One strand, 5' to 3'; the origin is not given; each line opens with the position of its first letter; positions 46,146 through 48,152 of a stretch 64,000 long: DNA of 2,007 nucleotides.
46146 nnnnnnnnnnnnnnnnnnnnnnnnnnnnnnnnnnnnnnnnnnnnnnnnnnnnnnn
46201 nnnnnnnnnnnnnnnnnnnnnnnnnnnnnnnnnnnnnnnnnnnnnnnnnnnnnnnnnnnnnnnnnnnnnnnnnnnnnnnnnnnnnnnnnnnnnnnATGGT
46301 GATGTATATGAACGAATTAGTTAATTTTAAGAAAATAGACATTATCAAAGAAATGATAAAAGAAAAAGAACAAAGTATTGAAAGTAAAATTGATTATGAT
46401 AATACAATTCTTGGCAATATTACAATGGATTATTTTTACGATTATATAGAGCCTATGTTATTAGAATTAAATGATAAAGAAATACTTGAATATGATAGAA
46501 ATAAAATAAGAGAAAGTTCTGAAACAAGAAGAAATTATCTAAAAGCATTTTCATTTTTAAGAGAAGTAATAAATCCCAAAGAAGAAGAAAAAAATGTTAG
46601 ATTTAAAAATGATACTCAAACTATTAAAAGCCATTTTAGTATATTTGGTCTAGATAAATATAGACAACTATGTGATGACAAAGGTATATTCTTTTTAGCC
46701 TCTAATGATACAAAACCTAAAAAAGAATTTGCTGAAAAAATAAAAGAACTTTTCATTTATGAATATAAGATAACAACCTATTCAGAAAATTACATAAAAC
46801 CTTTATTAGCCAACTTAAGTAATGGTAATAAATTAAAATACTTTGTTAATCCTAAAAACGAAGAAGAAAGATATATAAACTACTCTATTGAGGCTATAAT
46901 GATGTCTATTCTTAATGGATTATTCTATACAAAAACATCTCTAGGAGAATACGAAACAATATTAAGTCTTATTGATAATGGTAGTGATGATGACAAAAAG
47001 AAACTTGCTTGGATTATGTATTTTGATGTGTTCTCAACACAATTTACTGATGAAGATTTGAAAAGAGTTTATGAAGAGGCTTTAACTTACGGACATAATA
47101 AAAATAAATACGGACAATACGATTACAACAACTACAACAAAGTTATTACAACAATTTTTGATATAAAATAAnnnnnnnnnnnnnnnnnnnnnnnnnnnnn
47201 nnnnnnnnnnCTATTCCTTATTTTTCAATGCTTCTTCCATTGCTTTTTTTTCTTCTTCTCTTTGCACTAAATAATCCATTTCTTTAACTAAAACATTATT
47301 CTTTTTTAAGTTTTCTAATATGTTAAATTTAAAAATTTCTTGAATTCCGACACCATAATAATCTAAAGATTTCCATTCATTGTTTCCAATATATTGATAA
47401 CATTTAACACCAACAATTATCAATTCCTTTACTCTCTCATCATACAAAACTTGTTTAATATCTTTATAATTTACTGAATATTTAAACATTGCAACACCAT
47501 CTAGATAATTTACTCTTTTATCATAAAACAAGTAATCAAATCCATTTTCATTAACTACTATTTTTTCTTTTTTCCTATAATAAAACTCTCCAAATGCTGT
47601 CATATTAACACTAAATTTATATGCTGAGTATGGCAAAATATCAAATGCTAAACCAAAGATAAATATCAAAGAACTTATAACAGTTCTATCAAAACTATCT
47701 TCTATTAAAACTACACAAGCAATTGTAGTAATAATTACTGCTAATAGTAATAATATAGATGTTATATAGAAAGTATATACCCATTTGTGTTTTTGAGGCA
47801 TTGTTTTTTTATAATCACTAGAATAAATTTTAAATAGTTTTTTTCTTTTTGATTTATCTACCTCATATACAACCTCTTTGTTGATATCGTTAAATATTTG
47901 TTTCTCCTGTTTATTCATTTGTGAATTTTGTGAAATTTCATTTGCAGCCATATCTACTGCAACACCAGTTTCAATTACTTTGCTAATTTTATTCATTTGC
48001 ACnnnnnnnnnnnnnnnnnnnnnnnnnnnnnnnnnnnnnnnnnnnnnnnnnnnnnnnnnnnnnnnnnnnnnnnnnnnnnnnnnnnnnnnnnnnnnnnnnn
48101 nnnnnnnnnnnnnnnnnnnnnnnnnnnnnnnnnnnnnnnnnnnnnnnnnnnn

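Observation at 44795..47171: Element cargo operon of three ORFs (75, 379, ~287 aa) with no recognisable domains: candidate novel accessory or defence module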

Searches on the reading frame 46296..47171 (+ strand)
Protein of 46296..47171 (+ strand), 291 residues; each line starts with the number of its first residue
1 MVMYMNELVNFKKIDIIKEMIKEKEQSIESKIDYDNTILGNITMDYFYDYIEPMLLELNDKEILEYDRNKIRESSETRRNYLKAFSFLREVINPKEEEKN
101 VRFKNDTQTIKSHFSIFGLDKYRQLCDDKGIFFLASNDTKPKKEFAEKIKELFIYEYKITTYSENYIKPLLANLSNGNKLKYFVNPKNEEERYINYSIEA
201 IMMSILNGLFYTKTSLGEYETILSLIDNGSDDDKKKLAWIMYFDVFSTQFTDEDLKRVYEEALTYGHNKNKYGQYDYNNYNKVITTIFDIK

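Call 3: search_protein_families(library=pfam, proteins=[window:46296-47171:+], max_evalue=1)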
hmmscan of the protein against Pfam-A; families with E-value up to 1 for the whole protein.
window:46296-47171:+ (291 aa): 0 families

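Call 4: search_protein_families(library=phrogs, proteins=[window:46296-47171:+], max_evalue=1)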
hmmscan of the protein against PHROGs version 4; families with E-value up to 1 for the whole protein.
window:46296-47171:+ (291 aa): 2 families
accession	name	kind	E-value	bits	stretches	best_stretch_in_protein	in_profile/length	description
phrog_21085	-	unknown function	0.25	12.5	0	219-270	28-74/118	-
phrog_28294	-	unknown function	0.53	11.6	0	8-31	46-68/79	-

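Call 5: search_protein_families(library=padloc, proteins=[window:46296-47171:+], max_evalue=1)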
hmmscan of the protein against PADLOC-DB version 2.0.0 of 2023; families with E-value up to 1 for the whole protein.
window:46296-47171:+ (291 aa): 0 families

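Call 11: find_homologous_proteins(query=window:46296-47171:+)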
Query window:46296-47171:+ (291 aa): 26 proteins with E <= 0.001 among 993 candidates.
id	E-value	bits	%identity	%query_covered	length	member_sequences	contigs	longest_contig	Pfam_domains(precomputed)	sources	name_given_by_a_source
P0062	1.6e-181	620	100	99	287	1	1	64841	-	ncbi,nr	ncbi:MAG: hypothetical protein PUD59_05600 [bacterium]|nr:hypothetical protein [bacterium]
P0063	5.6e-181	618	99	99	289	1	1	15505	-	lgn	-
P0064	1.1e-178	611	97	99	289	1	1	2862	-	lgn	-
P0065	3.0e-177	606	97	99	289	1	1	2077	-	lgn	-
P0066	1.3e-171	588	93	99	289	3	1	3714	-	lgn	-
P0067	9.3e-168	575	91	99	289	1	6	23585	-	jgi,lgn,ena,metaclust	metaclust:\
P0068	9.8e-168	575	93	99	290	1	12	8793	-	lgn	-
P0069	2.9e-167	573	93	99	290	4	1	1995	-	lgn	-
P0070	1.0e-166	572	93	99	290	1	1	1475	-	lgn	-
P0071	3.8e-162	557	89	99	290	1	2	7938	-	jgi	-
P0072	4.3e-161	553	87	99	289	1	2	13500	-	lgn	-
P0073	1.4e-160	551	88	99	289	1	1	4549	-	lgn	-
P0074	1.1e-159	548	87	99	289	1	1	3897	-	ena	-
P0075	2.1e-159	548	86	99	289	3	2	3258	-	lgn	-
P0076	2.2e-158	544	87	99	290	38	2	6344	-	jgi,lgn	-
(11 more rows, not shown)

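Call 23: find_homologous_proteins(query=A2)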
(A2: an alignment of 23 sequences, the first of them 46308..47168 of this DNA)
Query A2 (23 sequences) (287 aa, profile of the alignment): 45 proteins with E <= 0.001 among 6271 candidates.
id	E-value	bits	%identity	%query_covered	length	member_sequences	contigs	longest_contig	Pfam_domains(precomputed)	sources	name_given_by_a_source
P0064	3.6e-145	501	97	100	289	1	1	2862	-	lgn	-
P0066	6.4e-144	497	93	100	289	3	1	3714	-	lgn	-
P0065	2.4e-143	495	97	100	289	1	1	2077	-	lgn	-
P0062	4.0e-143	494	100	100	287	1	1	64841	-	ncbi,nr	ncbi:MAG: hypothetical protein PUD59_05600 [bacterium]|nr:hypothetical protein [bacterium]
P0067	1.2e-142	493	91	100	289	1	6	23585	-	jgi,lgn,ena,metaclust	metaclust:\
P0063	7.3e-142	490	99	100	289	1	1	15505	-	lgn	-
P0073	2.1e-141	489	88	100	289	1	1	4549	-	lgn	-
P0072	3.6e-141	488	87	100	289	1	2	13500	-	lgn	-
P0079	1.0e-140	486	86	100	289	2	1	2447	-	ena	-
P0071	2.0e-140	485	89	100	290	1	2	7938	-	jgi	-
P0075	2.4e-140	485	86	100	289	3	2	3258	-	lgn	-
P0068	7.2e-140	483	93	100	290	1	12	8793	-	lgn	-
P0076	1.1e-139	483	87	100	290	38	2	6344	-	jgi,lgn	-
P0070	2.1e-139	482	93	100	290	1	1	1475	-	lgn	-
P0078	4.1e-139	481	84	100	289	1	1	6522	-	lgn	-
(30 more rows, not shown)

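Call 27: search_solved_structures(query=A3, max_evalue=10)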
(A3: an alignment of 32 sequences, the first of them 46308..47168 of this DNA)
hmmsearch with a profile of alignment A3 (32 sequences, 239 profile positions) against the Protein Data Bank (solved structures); distinct sequences matched with E-value up to 10: 0.

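Call 37: predict_structure(alignment_id=A3)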
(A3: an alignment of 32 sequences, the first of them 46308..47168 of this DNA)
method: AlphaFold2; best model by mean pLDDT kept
length: 287 residues; sequences in the alignment: 32
mean_pLDDT: 70.4   pTM: 0.69
mean pLDDT of the five models: 70.4, 70.2, 68.7, 63.5, 52.2
residues with pLDDT >= 90: 36; 70-90: 129; 50-70: 70; < 50: 52
segments of 3 or more residues with pLDDT < 50: 1-31, 93-101, 264-272
pLDDT, mean of each block of 10 residues (from residue 1): 30 38 36 68 92 94 85 83 75 46 67 79 62 86 91 88 89 79 77 74 67 71 88 83 63 65 45 59 60
secondary structure, 60 per line:
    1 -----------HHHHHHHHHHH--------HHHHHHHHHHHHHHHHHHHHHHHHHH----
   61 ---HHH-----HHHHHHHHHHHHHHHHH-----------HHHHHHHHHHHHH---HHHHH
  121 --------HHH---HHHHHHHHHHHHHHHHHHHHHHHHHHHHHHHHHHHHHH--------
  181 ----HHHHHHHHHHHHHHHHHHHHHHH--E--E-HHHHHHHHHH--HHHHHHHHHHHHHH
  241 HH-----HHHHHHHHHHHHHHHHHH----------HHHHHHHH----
elements in order: H12-22 H31-56 H72-88 H100-112 H116-120 H135-172 H185-207 H215-224 H227-242 H248-265 H276-283

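Call 40: fold_search(model_id=the predicted structure, library=pdb)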
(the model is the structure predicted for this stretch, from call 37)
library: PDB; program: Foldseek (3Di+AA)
matches with E <= 10: 60; with E <= 0.001: 0
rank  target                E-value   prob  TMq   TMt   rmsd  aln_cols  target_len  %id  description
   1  9a4c_B                1.2e+00  0.09  0.17  0.15  22.3       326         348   11  Integrative model of ACP-HEPS2 by crosslinking MS and deep learning (released 2024-09-18)
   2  3mzv_A                2.7e+00  0.03  0.13  0.12  20.5       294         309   10  Crystal structure of a decaprenyl diphosphate synthase from Rhodobacter capsulatus (released 2010-06-09)
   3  5uf5_A                2.9e+00  0.04  0.14  0.15  15.3       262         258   13  Structure of the effector protein SidK (lpg0968) from Legionella pneumophila (domain-swapped dimer) (released 2017-05-10)
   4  8e73_AK               3.6e+00  0.10  0.18  0.31  11.4       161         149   11  Vigna radiata supercomplex I+III2 (full bridge) (released 2023-01-11)
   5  6kgx_A2               3.8e+00  0.06  0.18  0.20  19.1       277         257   11  Structure of the phycobilisome from the red alga Porphyridium purpureum (released 2019-12-11)
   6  8tmb_D                3.8e+00  0.04  0.15  0.13  25.7       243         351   16  Cryo-EM structure of CorA in complex with conformation-specific synthetic antibody C12 and 20 mM MgCl2, State MG20-1 (released 2025-02-12)
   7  1o1n_A                4.3e+00  0.04  0.18  0.18  15.9       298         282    9  Deoxy hemoglobin (A-GLYGLYGLY-C:V1M,L29W; B,D:V1M) (released 2002-12-18)
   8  3aqb_B                4.3e+00  0.03  0.14  0.13  19.8       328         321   10  M. luteus B-P 26 heterodimeric hexaprenyl diphosphate synthase in complex with magnesium (released 2010-11-10)
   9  6i1r_B                4.3e+00  0.01  0.11  0.10  23.5       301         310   10  Crystal structure of CMP bound CST in an outward facing conformation (released 2019-06-05)
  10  2e92_A                4.5e+00  0.05  0.18  0.18  15.1       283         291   11  S. cerevisiae geranylgeranyl pyrophosphate synthase in complex with magnesium and BPH-261 (released 2007-06-12)
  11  6i1r_A                5.0e+00  0.01  0.11  0.10  23.6       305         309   10  Crystal structure of CMP bound CST in an outward facing conformation (released 2019-06-05)
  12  2e8v_A                5.2e+00  0.03  0.14  0.14  15.8       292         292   12  S. cerevisiae geranylgeranyl pyrophosphate synthase in complex with product GGPP (P21) (released 2007-06-12)
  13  8yax_C                5.2e+00  0.03  0.12  0.11  16.9       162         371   10  SARS-CoV-2 DMV nsp3-4 pore complex (full-pore) (released 2024-06-19)
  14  5ux1_C                5.5e+00  0.02  0.13  0.16  19.2       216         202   11  Protein 43 with aldehyde deformylating oxygenase activity from Synechococcus (released 2018-02-28)
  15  6ef5_B                5.5e+00  0.02  0.13  0.15  17.2       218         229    9  14-3-3 with peptide (released 2019-10-30)
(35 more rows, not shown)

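Call 77: find_related_loci(query=A2, collection=viral_contigs, flank=10000)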
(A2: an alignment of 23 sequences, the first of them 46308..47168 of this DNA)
Query A2 (287 aa) in viral_contigs; peptide patterns used: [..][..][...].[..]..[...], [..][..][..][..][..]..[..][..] (x = any residue, [..] = any of these).
173 stretches matched a pattern, but none encodes a relative of the query by tblastn (E <= 1e-3).

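Call 78: search_dna_similar(query=window:46308-47168:+, collection=phages, mode=protein, max_evalue=0.01)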
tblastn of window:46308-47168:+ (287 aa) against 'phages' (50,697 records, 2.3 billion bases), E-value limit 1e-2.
No match.

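Call 79: search_dna_similar(query=window:46308-47168:+, collection=plasmids, mode=protein, max_evalue=0.01)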
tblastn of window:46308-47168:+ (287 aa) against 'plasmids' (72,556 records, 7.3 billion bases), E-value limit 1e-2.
No match.

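Call 82: find_encoding_contigs(protein=P0067, flank=10000, max_places=4)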
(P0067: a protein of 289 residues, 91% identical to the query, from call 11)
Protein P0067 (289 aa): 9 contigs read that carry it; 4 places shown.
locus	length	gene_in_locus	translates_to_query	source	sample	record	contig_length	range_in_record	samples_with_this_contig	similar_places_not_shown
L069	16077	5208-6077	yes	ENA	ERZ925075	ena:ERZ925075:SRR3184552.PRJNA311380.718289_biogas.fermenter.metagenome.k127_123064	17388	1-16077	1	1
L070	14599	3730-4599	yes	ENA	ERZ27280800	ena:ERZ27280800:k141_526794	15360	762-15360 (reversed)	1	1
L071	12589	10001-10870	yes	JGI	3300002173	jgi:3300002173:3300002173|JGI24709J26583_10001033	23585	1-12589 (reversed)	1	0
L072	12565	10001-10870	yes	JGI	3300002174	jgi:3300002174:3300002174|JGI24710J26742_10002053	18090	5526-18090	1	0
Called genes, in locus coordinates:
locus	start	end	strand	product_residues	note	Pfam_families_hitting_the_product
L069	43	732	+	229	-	-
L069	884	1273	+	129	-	PF00011:HSP20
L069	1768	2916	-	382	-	PF13102:Phage_int_SAM_5, PF14659:Phage_int_SAM_3, PF00589:Phage_integrase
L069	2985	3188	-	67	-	PF12728:HTH_17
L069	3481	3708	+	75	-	-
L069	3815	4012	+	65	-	-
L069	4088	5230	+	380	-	-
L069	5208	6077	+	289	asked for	-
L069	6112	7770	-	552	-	-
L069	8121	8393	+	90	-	-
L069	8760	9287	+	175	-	-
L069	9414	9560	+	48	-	-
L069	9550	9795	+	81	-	-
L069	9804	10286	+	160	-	-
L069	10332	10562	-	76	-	-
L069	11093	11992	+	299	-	PF00005:ABC_tran, PF13304:AAA_21, PF13732:DrrA1-3_C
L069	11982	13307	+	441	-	PF12698:ABC2_membrane_3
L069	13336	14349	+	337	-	-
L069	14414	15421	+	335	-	PF11258:DUF3048, PF17479:DUF3048_C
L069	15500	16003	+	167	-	PF01966:HD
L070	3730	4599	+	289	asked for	-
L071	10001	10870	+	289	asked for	-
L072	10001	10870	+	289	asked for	-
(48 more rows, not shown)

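Call 83: find_encoding_contigs(protein=P0063, flank=10000, max_places=2)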
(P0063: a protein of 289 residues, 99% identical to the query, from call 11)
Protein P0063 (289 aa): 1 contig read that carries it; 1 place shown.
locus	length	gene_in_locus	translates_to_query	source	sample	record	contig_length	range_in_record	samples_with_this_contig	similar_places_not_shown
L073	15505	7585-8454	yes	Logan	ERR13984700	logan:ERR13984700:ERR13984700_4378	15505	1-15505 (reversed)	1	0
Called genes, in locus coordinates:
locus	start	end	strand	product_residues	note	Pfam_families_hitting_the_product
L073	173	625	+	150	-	PF02367:TsaE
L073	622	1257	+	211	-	PF00814:TsaD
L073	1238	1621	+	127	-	PF00583:Acetyltransf_1, PF13673:Acetyltransf_10 (weak), PF13508:Acetyltransf_7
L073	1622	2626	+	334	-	PF00814:TsaD, PF22521:HypF_C_2 (weak)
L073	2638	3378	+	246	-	PF00483:NTP_transferase, PF12804:NTP_transf_3 (weak)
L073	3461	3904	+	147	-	PF09084:NMT1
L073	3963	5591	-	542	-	PF00239:Resolvase, PF07508:Recombinase, PF13408:Zn_ribbon_recom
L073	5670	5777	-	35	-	-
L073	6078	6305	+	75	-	-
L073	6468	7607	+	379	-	-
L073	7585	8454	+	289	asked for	-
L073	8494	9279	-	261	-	-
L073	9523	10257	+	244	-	-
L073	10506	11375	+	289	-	PF13481:AAA_25, PF03796:DnaB_C, PF06745:ATPase (weak)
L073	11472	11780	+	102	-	-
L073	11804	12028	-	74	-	-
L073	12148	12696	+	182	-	PF09084:NMT1 (weak), PF13379:NMT1_2 (weak)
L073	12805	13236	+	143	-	PF00005:ABC_tran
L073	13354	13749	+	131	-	-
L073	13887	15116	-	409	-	PF01757:Acyl_transf_3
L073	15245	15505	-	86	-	?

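Call 86: search_protein_families(library=phrogs, alignment_id=A3, max_evalue=0.01)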
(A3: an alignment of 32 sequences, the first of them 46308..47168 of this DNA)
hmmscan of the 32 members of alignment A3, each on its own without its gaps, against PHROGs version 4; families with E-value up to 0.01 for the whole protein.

A. member 1, window:46308-47168:+ (287 aa): 0 families

B. families by the number of members that match (of 32 scanned): 3 families
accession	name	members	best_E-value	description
phrog_3667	-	4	0.0013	-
phrog_5572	-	1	0.0023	-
phrog_11793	-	1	0.0079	-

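Call 87: search_protein_families(library=ncbifam, proteins=[window:46308-47171:+, L069:6112-7770:-], max_evalue=0.01)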
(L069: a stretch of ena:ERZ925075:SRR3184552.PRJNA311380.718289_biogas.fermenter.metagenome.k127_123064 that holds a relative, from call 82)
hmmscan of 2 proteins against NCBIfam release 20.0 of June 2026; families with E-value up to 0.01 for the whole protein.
window:46308-47171:+ (287 aa): 0 families

L069:6112-7770:- (552 aa): 1 family
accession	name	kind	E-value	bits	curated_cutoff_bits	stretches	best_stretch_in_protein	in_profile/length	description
NF033761.1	gliding_GltJ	equivalog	0.00026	20.2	450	1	36-110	316-390/671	adventurous gliding motility protein GltJ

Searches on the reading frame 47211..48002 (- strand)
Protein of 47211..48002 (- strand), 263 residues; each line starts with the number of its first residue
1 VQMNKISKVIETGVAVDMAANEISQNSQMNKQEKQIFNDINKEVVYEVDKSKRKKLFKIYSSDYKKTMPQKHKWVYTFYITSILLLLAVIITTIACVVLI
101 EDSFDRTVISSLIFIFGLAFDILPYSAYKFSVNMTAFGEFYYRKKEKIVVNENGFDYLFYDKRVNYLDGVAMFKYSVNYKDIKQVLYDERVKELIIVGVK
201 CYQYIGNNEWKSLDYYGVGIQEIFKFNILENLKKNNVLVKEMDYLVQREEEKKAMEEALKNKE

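Call 3: search_protein_families(library=pfam, proteins=[window:47211-48002:-], max_evalue=1)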
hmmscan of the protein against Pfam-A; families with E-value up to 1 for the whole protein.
window:47211-48002:- (263 aa): 4 families
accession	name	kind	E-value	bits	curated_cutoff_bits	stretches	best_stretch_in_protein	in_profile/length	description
PF13735.12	tRNA_NucTran2_2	-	0.016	15.6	27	1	183-247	29-93/149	tRNA nucleotidyltransferase domain 2 putative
PF09897.14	DUF2124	-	0.023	15.1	27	1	164-211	82-127/141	Uncharacterized protein conserved in archaea (DUF2124)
PF11113.13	Phage_head_chap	-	0.04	14.5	25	1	146-187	4-45/56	Head assembly gene product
PF18830.6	LPD16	-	0.12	12.6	27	1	152-169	22-39/82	Large polyvalent protein-associated domain 16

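Call 4: search_protein_families(library=phrogs, proteins=[window:47211-48002:-], max_evalue=1)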
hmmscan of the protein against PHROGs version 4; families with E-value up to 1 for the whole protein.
window:47211-48002:- (263 aa): 0 families

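Call 5: search_protein_families(library=padloc, proteins=[window:47211-48002:-], max_evalue=1)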
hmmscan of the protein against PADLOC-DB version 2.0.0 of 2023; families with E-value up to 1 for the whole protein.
window:47211-48002:- (263 aa): 0 families

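Call 87: search_protein_families(library=ncbifam, proteins=[window:47211-48002:-], max_evalue=0.01)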
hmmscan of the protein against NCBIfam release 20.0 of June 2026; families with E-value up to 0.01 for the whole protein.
window:47211-48002:- (263 aa): 0 families

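Call 107: find_encoding_contigs(protein=window:47211-47996:-, flank=8000, max_places=6)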
Protein window:47211-47996:- (261 aa): 4 contigs read that carry it; 3 places shown.
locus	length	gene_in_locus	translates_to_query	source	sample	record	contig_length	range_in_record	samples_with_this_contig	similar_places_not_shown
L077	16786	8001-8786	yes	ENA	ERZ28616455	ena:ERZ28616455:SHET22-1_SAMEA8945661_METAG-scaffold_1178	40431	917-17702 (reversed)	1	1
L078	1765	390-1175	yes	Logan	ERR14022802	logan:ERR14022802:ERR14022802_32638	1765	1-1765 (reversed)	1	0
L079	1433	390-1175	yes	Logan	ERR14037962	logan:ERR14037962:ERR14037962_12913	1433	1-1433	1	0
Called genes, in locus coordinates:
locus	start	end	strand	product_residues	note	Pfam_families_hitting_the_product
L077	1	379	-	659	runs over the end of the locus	PF22745:Nlig-Ia, PF01653:DNA_ligase_aden, PF03120:OB_DNA_ligase, PF03119:DNA_ligase_ZBD, PF12826:HHH_2, PF14520:HHH_5 (weak), PF00533:BRCT, PF12738:PTCB-BRCT (weak)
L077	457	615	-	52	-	-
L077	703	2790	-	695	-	PF00580:UvrD-helicase, PF01443:Viral_helicase1 (faint), PF13245:AAA_19, PF13604:AAA_30 (faint), PF13087:AAA_12 (faint), PF13361:UvrD_C, PF13538:UvrD_C_2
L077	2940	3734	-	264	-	PF00528:BPD_transp_1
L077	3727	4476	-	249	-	PF00005:ABC_tran, PF13304:AAA_21 (faint)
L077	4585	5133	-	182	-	PF09084:NMT1 (weak), PF13379:NMT1_2 (weak)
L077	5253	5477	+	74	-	-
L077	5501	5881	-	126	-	-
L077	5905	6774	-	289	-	PF13481:AAA_25, PF03796:DnaB_C, PF06745:ATPase (weak)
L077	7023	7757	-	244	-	-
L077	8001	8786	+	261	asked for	-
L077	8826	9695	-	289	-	-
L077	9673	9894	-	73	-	-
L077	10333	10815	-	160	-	-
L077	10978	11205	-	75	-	-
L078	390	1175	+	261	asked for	-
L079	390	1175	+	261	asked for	-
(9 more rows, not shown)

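Call 108: search_solved_structures(query=window:47211-47996:-, max_evalue=1)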
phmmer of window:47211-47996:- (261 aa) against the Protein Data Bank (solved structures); distinct sequences matched with E-value up to 1: 0.
